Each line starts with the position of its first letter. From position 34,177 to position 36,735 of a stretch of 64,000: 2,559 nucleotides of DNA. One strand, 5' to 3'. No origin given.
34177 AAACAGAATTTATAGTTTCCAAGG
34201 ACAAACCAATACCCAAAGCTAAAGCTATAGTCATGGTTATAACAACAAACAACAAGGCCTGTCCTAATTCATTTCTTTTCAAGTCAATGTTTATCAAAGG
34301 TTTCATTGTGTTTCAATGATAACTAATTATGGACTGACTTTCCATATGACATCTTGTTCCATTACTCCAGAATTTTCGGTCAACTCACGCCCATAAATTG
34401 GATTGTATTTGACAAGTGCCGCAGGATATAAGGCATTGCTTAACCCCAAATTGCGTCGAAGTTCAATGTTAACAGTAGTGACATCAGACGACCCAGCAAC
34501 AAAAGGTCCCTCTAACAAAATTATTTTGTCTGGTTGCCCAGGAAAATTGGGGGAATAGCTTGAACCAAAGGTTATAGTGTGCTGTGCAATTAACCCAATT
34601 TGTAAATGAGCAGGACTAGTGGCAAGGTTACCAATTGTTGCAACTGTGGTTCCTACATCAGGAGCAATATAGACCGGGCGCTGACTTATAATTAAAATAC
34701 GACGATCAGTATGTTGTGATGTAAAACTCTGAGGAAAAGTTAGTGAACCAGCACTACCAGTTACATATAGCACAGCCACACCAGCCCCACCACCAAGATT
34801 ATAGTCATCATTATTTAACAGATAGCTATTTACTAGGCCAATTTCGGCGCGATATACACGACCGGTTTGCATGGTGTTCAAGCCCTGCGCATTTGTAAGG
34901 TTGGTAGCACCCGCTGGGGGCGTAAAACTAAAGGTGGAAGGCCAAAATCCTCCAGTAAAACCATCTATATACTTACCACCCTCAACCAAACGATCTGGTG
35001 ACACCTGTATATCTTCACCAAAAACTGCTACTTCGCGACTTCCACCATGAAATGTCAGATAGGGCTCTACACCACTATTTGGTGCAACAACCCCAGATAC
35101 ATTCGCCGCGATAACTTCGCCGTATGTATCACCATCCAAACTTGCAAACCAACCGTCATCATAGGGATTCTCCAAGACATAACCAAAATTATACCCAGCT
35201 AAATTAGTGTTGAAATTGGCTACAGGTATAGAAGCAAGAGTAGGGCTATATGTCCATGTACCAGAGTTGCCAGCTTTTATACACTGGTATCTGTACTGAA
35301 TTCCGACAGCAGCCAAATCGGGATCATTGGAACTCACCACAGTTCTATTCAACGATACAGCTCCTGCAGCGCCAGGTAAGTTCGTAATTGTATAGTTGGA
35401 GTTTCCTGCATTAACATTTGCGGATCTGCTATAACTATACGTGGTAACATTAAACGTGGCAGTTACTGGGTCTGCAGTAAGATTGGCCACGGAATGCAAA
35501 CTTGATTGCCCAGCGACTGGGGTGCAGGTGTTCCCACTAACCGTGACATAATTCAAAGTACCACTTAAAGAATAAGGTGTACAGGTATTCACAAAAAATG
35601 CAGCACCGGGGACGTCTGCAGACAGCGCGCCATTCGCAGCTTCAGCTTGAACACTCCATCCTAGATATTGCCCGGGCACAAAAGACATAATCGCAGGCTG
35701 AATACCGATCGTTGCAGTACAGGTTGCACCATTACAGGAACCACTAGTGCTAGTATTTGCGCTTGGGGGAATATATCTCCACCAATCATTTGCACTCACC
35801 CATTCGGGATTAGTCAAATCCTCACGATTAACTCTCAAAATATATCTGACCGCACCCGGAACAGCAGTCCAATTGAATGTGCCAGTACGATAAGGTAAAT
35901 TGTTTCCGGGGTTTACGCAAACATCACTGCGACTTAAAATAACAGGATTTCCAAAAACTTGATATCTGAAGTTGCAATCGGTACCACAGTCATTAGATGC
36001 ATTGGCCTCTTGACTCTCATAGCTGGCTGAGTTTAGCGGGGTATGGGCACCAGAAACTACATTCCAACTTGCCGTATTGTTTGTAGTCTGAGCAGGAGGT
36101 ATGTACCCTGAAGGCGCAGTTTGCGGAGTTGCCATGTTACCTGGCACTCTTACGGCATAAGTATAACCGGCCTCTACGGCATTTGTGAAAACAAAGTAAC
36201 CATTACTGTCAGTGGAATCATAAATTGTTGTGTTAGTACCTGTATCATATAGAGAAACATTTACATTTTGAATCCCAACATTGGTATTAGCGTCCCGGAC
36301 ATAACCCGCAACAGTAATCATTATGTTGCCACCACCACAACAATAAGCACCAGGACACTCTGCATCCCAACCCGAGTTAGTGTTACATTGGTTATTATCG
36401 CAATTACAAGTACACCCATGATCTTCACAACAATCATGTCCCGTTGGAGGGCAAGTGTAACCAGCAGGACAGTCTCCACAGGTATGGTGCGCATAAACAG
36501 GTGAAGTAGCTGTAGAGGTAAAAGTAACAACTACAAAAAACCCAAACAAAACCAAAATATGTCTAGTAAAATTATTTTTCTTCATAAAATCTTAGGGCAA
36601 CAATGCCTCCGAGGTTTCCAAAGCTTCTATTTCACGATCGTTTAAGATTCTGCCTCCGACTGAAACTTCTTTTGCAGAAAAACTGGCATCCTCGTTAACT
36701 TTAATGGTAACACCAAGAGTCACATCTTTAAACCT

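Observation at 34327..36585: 752-aa Cys-rich secreted protein heading the minor-pilin operon; candidate non-canonical pilus tip adhesin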

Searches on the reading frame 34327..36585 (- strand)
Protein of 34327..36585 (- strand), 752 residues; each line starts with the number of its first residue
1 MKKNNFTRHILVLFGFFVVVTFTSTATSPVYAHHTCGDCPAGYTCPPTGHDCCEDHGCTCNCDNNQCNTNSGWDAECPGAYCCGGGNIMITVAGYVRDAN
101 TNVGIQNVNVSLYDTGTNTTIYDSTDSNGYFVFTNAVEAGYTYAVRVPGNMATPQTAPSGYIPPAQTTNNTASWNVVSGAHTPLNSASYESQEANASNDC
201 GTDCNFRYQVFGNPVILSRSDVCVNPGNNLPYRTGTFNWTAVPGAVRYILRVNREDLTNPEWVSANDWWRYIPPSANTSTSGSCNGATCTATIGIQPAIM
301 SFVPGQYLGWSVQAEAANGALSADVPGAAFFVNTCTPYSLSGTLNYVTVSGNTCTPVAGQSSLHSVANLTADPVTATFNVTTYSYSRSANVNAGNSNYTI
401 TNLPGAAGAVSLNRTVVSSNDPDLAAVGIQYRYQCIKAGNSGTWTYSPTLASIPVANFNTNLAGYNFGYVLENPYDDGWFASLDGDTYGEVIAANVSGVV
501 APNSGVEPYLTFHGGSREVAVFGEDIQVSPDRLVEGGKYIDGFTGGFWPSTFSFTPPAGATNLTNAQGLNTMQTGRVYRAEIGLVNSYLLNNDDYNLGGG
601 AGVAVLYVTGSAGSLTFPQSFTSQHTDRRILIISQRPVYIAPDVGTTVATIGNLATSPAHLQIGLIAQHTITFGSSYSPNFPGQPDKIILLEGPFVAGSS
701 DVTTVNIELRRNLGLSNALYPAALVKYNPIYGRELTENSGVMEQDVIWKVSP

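Call 6: search_protein_families(library=pfam, proteins=[window:34327-36585:-], max_evalue=1)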
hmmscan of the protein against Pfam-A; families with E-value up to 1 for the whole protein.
window:34327-36585:- (752 aa): 3 families
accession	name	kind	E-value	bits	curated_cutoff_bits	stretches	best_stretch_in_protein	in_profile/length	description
PF13620.12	CarboxypepD_reg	-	4e-07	30.7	32.3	1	91-151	1-60/82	Carboxypeptidase regulatory-like domain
PF17210.9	SdrD_B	-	1.8e-05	25.4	29.7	1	101-155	20-75/112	SdrD B-like domain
PF13715.12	CarbopepD_reg_2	-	0.00087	19.7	32.2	1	93-146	2-51/88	CarboxypepD_reg-like domain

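Call 7: find_homologous_proteins(query=window:34327-36585:-)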
Query window:34327-36585:- (752 aa): 2 proteins with E <= 0.001 among 8000 candidates.
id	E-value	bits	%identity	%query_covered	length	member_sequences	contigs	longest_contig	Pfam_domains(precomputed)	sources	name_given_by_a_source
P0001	0.0e+0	1734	100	100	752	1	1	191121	PF13620.13,PF17210.10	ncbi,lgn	-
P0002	0.0e+0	1154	68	99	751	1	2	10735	PF13620.13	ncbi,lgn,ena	-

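Call 9: find_encoding_contigs(protein=P0002, flank=10000)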
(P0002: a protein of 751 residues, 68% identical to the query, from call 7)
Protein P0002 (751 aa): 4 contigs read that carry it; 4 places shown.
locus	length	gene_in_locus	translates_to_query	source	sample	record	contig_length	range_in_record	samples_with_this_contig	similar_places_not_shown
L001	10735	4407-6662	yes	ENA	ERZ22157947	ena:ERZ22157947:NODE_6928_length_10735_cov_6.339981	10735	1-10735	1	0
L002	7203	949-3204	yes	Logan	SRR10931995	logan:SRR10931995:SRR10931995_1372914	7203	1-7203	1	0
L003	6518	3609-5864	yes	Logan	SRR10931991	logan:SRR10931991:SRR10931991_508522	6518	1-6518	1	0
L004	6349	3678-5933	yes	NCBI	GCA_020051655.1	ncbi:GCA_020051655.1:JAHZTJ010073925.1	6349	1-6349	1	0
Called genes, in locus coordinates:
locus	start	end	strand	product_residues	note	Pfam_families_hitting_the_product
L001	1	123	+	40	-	?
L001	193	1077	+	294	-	PF06750:A24_N_bact, PF01478:Peptidase_A24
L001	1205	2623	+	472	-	PF07676:PD40 (faint), PF26549:Tricorn_N (faint)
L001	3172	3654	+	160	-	-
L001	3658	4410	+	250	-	-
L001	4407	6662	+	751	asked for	PF13620:CarboxypepD_reg (weak)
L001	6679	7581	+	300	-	-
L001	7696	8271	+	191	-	PF07963:N_methyl (weak)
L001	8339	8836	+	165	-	PF07963:N_methyl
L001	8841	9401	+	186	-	PF07963:N_methyl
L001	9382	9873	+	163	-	PF07963:N_methyl (weak), PF08334:T2SSG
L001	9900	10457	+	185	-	PF07963:N_methyl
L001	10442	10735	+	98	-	?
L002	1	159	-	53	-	?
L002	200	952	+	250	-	-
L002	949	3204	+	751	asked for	PF13620:CarboxypepD_reg (weak)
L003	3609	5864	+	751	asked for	PF13620:CarboxypepD_reg (weak)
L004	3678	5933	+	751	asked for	PF13620:CarboxypepD_reg (weak)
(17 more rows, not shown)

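Call 10: find_encoding_contigs(protein=P0001, flank=10000, max_places=3)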
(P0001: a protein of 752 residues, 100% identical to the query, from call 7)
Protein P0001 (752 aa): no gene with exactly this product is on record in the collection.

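Call 11: search_protein_families(library=ncbifam, proteins=[window:34327-36585:-], max_evalue=0.1)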
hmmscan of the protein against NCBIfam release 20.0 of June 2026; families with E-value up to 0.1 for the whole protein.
window:34327-36585:- (752 aa): 0 families

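Call 15: search_solved_structures(query=window:34327-36585:-, max_evalue=1)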
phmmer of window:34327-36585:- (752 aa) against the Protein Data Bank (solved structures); distinct sequences matched with E-value up to 1: 0.

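Call 24: search_protein_representatives(protein=window:34327-36585:-)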
Query: 752 residues. Proteins with E-value up to 0.001 (for the whole library): 74; up to 1e-10: 37; up to 1e-30: 9. The best 74 are listed.
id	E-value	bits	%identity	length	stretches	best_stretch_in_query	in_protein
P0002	0.0e+00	1153.6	69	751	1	6-752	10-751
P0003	1.1e-126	440.5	42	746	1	28-752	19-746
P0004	2.3e-93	330.4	36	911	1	37-752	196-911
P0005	3.5e-67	243.8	38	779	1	330-752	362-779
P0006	3.5e-57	210.7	36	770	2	343-737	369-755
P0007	1.7e-56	208.4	36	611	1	170-750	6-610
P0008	3.2e-50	187.7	31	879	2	90-748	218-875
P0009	8.1e-35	136.8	82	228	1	670-752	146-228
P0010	8.5e-33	130.1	34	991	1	333-749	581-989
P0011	3.1e-27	111.7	42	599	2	24-202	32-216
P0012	6.8e-26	107.3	34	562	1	36-536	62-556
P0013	1.2e-24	103.1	57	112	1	653-752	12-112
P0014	1.2e-20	89.9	29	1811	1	277-751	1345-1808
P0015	7.5e-19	84.0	31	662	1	287-732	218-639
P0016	8.1e-19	83.9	30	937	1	326-749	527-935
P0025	1.4e-14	69.9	29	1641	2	394-750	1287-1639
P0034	5.2e-12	61.3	28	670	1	335-750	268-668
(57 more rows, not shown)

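Call 26: predict_structure(protein=window:34327-36585:-)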
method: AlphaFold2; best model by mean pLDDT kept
length: 752 residues; sequences in the alignment: 1
mean_pLDDT: 31.5   pTM: 0.22
mean pLDDT of the five models: 31.5, 26.0, 22.5, 22.5, 22.4
residues with pLDDT >= 90: 0; 70-90: 0; 50-70: 0; < 50: 752
segments of 3 or more residues with pLDDT < 50: 1-752
pLDDT, mean of each block of 10 residues (from residue 1): 39 39 27 30 39 41 38 38 33 33 36 36 35 37 35 28 29 30 23 25 29 29 29 33 30 32 29 28 34 27 25 28 33 35 35 30 32 36 33 37 32 32 31 30 28 25 30 29 31 30 31 31 30 26 26 25 25 23 28 31 35 32 36 37 31 33 36 33 34 31 29 32 32 31 32 26
secondary structure, 60 per line:
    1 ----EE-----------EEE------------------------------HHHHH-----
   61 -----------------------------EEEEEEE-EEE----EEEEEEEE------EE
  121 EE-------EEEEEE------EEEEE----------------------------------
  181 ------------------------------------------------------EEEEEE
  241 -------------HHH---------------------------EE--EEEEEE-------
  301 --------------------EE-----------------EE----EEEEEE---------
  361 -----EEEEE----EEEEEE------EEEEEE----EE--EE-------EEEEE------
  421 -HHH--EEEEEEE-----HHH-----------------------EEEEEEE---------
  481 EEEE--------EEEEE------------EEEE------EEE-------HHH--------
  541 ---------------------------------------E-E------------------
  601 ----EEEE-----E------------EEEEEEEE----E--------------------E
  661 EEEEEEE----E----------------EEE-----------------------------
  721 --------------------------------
elements in order (helices of 4 or more, strands of 3 or more residues): E18-20 H51-55 E90-96 E98-100 E105-112 E119-122 E130-135 E142-146 E235-240 E288-293 E346-351 E366-370 E375-380 E387-392 E410-414 E427-433 E465-471 E481-484 E493-497 E510-513 E520-522 E605-608 E627-634 E660-667 E689-691

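Call 37: find_encoding_contigs(protein=P0003, flank=10000, max_places=3)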
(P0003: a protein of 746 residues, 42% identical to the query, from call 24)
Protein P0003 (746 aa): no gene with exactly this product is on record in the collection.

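Call 38: find_encoding_contigs(protein=P0010, flank=10000, max_places=2)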
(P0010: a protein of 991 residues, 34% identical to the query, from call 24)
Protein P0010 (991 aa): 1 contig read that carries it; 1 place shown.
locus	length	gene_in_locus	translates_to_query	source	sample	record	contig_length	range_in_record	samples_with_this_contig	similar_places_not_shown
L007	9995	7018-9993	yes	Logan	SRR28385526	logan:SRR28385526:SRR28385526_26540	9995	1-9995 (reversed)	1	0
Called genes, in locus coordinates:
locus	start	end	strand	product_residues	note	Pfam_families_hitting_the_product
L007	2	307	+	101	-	?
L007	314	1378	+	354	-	PF00437:T2SSE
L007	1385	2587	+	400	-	PF28597:T2SSF_N, PF00482:T2SSF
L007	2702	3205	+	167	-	PF07963:N_methyl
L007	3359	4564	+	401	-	-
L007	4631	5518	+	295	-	PF06750:A24_N_bact, PF01478:Peptidase_A24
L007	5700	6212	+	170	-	-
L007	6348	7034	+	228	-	-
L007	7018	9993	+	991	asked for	?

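Call 39: find_encoding_contigs(protein=P0014, flank=10000, max_places=2)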
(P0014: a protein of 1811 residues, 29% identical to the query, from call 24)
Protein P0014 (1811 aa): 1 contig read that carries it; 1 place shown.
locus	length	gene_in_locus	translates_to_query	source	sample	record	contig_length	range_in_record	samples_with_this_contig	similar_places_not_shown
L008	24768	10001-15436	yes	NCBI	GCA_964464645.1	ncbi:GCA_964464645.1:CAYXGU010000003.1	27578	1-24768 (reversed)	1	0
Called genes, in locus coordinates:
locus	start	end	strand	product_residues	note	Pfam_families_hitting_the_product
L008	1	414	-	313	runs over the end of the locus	PF01368:DHH, PF02833:DHHA2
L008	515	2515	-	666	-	PF02518:HATPase_c, PF00204:DNA_gyraseB, PF01751:Toprim, PF00986:DNA_gyraseB_C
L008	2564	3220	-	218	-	PF13177:DNA_pol3_delta2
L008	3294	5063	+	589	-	PF05157:MshEN, PF00437:T2SSE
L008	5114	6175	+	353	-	PF00437:T2SSE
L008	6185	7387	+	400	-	PF28597:T2SSF_N, PF00482:T2SSF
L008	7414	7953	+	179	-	PF07963:N_methyl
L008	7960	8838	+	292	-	PF06750:A24_N_bact, PF01478:Peptidase_A24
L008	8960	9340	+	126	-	-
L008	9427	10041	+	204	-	-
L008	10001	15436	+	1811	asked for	PF13620:CarboxypepD_reg (weak)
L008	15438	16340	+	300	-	-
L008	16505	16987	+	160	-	PF07963:N_methyl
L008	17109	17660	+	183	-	PF07963:N_methyl (weak)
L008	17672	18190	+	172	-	PF07963:N_methyl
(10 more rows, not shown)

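Call 40: find_encoding_contigs(protein=P0034, flank=10000, max_places=2)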
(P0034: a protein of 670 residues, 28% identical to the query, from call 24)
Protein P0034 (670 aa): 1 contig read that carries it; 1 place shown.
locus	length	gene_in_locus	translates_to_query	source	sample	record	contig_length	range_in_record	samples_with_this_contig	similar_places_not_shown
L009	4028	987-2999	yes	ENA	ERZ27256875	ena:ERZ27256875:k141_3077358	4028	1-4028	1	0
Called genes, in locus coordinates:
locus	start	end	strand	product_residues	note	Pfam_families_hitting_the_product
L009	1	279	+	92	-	?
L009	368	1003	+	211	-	-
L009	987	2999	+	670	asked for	-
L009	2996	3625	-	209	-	PF01726:LexA_DNA_bind, PF00717:Peptidase_S24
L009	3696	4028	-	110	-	?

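Call 63: search_protein_families(library=pfam, alignment_id=A6, max_evalue=0.001)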
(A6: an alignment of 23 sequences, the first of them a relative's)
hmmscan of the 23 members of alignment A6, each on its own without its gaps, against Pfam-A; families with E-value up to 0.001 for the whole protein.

A. member 1, P0001 (752 aa): 3 families
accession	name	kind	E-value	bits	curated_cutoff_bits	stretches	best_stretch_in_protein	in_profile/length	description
PF13620.12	CarboxypepD_reg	-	4e-07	30.7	32.3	1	91-151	1-60/82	Carboxypeptidase regulatory-like domain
PF17210.9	SdrD_B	-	1.8e-05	25.4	29.7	1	101-155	20-75/112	SdrD B-like domain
PF13715.12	CarbopepD_reg_2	-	0.00087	19.7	32.2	1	93-146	2-51/88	CarboxypepD_reg-like domain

B. families by the number of members that match (of 23 scanned): 10 families
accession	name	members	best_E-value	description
PF13620.12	CarboxypepD_reg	9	1.2e-09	Carboxypeptidase regulatory-like domain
PF17210.9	SdrD_B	5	1.8e-05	SdrD B-like domain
PF17936.7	Big_6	1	9e-06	Bacterial Ig domain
PF25059.1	FN3_DSCAM-DSCAML_C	1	6.3e-05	DSCAM/DSCAML C-terminal Fn3-like domain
PF16158.11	N_BRCA1_IG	1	6.9e-05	Ig-like domain from next to BRCA1 gene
PF02369.22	Big_1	1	0.00012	Bacterial Ig-like domain (group 1)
PF16656.11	Pur_ac_phosph_N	1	0.00031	Purple acid Phosphatase, N-terminal domain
PF13715.12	CarbopepD_reg_2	1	0.00087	CarboxypepD_reg-like domain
PF07495.19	Y_Y_Y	1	0.00087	Y_Y_Y domain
PF00801.26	PKD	1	0.00098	PKD domain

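Call 78: list_cluster_members(proteins=[P0001, P0003, P0004, P0005, P0006, P0008, P0010, P0014, P0016, P0025])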
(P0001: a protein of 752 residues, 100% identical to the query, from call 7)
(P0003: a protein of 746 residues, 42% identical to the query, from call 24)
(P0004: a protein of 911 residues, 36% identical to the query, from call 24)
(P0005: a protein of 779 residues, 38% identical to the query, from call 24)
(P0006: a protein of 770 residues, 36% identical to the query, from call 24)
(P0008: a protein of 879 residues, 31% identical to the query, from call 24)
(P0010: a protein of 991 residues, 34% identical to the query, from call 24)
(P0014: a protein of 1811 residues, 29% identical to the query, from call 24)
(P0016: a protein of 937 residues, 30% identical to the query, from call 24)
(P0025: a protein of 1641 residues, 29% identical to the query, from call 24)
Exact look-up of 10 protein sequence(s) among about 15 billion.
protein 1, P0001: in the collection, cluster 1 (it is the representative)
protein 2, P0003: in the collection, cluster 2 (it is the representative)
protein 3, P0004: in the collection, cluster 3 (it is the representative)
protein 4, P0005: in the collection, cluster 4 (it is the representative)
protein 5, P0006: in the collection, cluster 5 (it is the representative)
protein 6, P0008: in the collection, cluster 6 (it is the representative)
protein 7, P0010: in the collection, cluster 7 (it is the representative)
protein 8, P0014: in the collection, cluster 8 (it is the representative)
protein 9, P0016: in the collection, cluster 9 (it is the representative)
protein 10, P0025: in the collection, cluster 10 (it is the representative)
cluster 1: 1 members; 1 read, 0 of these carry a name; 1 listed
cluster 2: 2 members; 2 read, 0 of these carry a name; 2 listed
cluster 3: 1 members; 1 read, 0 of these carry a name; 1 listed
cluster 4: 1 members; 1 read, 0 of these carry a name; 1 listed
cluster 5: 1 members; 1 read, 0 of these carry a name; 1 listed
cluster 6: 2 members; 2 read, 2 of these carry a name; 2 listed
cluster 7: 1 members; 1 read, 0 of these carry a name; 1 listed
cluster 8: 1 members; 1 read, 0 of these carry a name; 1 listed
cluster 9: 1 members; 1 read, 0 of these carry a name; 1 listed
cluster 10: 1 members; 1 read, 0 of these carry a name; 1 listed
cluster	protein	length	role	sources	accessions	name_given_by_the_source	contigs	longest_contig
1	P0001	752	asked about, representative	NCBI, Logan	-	-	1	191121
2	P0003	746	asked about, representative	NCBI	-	-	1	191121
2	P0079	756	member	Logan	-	-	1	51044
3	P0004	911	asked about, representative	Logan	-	-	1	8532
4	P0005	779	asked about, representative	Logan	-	-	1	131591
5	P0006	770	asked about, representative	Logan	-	-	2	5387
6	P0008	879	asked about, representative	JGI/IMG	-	hypothetical protein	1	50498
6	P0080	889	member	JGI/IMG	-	hypothetical protein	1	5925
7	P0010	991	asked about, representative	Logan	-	-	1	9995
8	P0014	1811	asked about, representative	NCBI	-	-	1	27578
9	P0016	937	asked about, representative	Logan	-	-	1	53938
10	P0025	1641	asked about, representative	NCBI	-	-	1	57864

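Call 80: find_encoding_contigs(protein=P0005, flank=10000, max_places=2)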
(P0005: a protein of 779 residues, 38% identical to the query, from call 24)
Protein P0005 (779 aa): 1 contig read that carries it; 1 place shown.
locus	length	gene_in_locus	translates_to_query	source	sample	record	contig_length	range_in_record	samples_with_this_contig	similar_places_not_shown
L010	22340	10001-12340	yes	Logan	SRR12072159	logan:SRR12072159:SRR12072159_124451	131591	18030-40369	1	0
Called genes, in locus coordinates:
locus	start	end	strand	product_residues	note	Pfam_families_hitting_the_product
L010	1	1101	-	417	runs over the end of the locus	PF11104:PilM_2 (faint), PF14450:FtsA, PF02491:SHS2_FTSA, PF06723:MreB_Mbl (weak), PF14450:FtsA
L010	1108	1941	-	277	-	PF08478:POTRA_1, PF03799:FtsQ_DivIB_C (weak)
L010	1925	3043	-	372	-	PF03033:Glyco_transf_28, PF04101:Glyco_tran_28_C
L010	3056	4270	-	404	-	PF01098:FTSW_RODA_SPOVE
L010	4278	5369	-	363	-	PF10555:MraY_sig1 (faint), PF00953:Glycos_transf_4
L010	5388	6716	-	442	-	PF00275:EPSP_synthase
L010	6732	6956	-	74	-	PF03840:SecG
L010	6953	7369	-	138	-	-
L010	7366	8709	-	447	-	PF01541:GIY-YIG, PF27096:UvrC_M, PF08459:UvrC_RNaseH_dom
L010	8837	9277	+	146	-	-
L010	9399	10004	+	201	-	-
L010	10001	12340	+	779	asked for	-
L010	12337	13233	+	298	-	-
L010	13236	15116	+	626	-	PF01841:Transglut_core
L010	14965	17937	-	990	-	PF00005:ABC_tran (faint), PF02463:SMC_N (faint), PF03193:RsgA_GTPase (faint), PF13191:AAA_16 (faint), PF13304:AAA_21 (faint), PF13555:AAA_29 (faint), PF17760:UvrA_inter, PF17755:UvrA_DNA-bind, +2 more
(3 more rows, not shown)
